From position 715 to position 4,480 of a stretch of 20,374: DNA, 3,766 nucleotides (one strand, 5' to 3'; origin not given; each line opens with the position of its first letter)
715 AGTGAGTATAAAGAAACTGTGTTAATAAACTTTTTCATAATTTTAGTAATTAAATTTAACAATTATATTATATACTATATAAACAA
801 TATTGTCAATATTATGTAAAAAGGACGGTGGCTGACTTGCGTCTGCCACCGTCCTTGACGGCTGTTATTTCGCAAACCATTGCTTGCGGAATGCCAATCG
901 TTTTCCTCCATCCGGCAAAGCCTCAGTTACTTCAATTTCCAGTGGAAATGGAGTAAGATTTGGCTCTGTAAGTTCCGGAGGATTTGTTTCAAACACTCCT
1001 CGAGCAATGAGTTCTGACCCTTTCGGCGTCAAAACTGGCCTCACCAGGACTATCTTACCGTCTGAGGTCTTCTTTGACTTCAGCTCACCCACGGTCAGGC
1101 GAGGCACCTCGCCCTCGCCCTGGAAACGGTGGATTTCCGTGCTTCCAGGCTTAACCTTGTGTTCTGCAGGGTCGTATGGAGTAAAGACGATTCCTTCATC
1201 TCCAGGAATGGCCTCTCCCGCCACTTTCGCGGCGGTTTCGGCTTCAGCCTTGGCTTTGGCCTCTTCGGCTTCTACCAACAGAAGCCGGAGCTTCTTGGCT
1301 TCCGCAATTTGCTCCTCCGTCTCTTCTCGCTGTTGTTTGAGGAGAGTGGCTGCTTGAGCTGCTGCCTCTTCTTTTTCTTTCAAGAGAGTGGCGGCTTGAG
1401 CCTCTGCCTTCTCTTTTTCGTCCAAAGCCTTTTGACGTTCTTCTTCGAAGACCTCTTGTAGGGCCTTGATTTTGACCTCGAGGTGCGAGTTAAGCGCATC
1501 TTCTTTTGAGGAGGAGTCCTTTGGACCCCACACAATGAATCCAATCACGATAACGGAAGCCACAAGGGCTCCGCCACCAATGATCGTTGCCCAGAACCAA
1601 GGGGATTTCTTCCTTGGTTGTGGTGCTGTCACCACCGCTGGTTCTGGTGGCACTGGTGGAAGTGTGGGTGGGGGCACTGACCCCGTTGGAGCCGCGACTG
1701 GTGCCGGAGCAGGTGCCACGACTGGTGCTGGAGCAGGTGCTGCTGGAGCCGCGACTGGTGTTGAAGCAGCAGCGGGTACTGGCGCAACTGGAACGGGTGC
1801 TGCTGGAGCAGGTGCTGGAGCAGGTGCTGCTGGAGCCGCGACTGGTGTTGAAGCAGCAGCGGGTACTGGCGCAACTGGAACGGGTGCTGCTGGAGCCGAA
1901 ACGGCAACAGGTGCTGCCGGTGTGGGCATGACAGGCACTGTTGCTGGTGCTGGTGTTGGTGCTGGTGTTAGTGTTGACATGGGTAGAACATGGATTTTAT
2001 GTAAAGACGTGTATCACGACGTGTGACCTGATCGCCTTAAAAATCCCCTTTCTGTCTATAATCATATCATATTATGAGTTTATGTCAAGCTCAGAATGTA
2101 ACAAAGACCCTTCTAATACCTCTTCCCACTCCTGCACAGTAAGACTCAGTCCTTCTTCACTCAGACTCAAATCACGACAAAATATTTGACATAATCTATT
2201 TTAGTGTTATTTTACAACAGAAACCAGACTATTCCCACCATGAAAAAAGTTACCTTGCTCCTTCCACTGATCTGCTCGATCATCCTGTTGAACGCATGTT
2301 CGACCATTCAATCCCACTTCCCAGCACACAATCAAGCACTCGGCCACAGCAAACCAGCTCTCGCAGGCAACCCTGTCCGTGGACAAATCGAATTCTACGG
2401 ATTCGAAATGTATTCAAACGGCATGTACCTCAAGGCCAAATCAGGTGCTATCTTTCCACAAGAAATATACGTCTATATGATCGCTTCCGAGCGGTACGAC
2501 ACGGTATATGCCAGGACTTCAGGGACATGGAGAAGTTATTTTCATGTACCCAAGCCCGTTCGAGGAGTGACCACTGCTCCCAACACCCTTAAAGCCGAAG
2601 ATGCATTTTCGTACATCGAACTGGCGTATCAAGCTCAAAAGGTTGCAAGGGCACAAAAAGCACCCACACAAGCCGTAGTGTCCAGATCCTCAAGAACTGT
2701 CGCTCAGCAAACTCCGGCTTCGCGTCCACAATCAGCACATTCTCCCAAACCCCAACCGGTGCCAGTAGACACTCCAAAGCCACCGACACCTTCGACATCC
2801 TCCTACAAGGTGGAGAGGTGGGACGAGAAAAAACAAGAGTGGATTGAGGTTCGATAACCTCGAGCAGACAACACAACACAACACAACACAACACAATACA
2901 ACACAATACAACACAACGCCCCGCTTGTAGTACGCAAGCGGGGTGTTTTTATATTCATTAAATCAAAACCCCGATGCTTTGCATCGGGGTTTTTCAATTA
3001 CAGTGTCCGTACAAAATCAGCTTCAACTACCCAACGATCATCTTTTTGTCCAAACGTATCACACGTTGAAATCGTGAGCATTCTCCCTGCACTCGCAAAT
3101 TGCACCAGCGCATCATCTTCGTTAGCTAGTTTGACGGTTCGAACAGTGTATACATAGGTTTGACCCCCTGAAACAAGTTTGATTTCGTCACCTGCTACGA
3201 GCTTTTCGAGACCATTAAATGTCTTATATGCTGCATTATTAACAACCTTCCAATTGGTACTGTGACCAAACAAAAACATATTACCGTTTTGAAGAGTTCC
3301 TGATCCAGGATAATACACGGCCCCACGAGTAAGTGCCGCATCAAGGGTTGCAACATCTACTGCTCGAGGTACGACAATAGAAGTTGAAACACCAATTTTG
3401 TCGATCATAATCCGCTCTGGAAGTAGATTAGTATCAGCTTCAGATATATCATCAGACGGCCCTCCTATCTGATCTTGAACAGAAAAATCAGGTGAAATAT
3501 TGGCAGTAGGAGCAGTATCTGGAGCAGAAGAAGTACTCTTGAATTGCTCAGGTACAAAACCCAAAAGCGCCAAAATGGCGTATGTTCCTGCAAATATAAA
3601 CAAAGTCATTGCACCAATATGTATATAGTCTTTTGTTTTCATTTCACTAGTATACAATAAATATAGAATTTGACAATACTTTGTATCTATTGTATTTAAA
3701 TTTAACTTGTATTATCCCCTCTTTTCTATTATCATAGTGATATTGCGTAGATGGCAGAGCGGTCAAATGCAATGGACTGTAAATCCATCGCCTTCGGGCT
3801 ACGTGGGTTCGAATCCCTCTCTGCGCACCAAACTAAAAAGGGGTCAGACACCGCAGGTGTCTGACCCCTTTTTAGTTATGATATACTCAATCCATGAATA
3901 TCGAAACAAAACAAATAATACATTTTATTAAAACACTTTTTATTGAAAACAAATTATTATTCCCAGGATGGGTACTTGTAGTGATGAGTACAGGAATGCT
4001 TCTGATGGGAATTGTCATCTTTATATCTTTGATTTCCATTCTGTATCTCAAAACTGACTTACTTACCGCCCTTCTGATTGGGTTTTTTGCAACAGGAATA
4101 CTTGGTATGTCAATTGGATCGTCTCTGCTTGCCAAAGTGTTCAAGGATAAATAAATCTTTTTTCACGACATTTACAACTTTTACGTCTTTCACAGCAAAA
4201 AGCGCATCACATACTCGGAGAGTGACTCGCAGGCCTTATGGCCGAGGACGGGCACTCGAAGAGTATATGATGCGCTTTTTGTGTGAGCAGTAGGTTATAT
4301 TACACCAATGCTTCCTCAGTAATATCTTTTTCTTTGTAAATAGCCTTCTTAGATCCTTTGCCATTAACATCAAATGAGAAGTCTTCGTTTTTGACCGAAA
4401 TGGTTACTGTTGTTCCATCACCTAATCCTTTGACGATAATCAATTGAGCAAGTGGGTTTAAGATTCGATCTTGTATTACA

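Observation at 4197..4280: Conserved GC-rich ~55-nt core embedded in long stems of unrelated sequence; second copy at 18268-18357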

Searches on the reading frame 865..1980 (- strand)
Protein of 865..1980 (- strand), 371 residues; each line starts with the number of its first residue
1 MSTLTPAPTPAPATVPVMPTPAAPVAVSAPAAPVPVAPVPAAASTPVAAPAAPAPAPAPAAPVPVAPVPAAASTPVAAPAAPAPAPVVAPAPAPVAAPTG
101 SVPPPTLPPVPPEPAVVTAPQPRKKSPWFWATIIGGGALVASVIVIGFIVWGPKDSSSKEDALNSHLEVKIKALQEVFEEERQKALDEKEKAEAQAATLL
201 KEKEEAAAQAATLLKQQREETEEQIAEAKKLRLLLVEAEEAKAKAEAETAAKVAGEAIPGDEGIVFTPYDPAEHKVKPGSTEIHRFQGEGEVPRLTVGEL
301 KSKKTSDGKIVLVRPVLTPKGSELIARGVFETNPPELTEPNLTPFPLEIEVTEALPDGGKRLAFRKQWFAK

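Call 35: search_protein_families(library=pfam, proteins=[window:865-1980:-], max_evalue=0.01)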
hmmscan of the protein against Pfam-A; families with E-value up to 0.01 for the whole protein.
window:865-1980:- (371 aa): 0 families

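Call 57: find_encoding_contigs(protein=window:865-1980:-, flank=10000, max_places=6)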
Protein window:865-1980:- (371 aa): no gene with exactly this product is on record in the collection.

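Call 60: list_cluster_members(proteins=[P0121, P0001, window:865-1980:-])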
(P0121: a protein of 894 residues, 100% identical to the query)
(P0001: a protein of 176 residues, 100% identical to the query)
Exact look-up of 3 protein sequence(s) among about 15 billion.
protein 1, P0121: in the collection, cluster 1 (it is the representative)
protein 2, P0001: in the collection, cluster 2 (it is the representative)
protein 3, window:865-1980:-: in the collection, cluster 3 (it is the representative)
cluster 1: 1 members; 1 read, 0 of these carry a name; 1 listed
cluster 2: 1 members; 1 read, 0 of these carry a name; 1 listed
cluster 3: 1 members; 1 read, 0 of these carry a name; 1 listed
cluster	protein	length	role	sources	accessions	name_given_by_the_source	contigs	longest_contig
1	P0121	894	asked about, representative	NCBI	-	-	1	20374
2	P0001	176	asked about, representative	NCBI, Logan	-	-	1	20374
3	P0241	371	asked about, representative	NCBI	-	-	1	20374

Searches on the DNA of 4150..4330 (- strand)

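Call 8: search_rna_families(source=window, start=4150, end=4330, threshold=evalue, max_evalue=10, show_alignments=3)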
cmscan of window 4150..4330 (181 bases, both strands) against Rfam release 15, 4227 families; matches with E-value up to 10: 2.
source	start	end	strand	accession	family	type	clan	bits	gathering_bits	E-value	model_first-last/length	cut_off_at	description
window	4150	4195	-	RF01984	ZEB2_AS1_1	Gene; lncRNA;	-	11.3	80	9.6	1-44/128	3'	ZEB2 antisense RNA 1 conserved region 1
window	4241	4294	+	RF01276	sR53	Gene; snRNA; snoRNA; CD-box;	-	9.7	49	4.2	1-60/60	no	Small nucleolar RNA sR53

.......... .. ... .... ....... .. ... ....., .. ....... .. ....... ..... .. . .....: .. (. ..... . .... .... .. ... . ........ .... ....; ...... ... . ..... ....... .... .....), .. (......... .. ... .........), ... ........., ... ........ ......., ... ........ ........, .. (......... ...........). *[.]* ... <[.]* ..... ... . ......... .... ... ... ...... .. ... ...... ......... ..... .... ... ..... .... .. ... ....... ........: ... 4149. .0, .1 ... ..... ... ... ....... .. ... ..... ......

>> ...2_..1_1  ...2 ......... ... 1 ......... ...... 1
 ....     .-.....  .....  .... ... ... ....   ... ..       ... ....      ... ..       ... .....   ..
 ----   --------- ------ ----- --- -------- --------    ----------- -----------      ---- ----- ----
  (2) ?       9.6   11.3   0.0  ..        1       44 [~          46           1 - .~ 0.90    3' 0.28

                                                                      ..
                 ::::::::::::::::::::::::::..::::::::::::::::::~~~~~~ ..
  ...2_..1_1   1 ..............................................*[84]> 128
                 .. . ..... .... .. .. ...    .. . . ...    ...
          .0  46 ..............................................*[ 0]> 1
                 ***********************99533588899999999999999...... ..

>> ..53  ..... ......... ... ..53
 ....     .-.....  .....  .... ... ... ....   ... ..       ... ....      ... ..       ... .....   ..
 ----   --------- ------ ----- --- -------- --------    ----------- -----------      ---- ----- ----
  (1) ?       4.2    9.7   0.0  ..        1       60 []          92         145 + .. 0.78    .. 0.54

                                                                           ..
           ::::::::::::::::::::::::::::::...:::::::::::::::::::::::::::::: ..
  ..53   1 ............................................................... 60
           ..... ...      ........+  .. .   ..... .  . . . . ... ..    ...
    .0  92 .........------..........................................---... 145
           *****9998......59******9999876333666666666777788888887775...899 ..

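Call 53: build_rna_model(alignment_id=A3, structure=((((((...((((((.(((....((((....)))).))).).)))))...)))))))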
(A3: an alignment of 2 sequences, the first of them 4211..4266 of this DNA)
Model R1 built from alignment A3 (2 sequences, 56 columns); structure: as given.
model positions 56; base pairs 19; branch points 0; effective number of sequences 1.81; information 0.994 bits per position. Calibrated on 0.2 Mb of random sequence (short: E-values are rough).
structure used (alignment columns):
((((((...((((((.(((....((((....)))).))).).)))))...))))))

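Call 54: search_with_rna_model(model_id=R1, sources=[window, L060, L062, L070, L071, L072, L073, L074, L075, L076, L077, L078, L069, L059], max_evalue=10)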
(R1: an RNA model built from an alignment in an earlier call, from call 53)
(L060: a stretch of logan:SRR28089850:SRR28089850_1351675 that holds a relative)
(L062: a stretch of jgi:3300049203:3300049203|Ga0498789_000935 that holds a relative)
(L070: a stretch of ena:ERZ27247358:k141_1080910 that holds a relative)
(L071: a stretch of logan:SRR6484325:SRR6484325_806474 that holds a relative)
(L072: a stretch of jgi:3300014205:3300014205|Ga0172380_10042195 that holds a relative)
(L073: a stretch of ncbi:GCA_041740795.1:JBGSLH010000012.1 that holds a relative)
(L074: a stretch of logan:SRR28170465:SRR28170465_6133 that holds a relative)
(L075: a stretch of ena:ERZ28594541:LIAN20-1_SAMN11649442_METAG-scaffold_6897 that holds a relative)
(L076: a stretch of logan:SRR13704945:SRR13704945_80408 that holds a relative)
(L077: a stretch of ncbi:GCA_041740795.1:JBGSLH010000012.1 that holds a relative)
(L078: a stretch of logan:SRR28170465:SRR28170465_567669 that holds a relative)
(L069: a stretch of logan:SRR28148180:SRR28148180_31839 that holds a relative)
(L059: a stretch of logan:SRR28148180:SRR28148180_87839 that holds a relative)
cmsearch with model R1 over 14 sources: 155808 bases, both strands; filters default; matches with E-value up to 10: 7.
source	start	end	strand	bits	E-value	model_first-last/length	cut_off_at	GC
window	4211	4266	-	89.6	9.3e-23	1-56/56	no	0.57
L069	7473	7528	+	89.6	9.3e-23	1-56/56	no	0.57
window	18286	18340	+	86.1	9.4e-22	1-56/56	no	0.62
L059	1330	1384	-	86.1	9.4e-22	1-56/56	no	0.62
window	4211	4266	+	20.6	0.01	1-56/56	no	0.57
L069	7473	7528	-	20.6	0.01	1-56/56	no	0.57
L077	4941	4988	+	13.6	1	1-56/56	no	0.5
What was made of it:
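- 4211..4266 (-): Core copy 1 (56 nt, 57% GC). On the - strand it reads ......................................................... Scores 89.6 bits against model R1 (call 54).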

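Call 80: search_with_rna_model(model_id=R1, sources=[L080], max_evalue=10)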
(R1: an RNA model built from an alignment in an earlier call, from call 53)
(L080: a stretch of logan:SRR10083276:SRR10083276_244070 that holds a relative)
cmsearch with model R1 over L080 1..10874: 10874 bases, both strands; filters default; matches with E-value up to 10: 0.
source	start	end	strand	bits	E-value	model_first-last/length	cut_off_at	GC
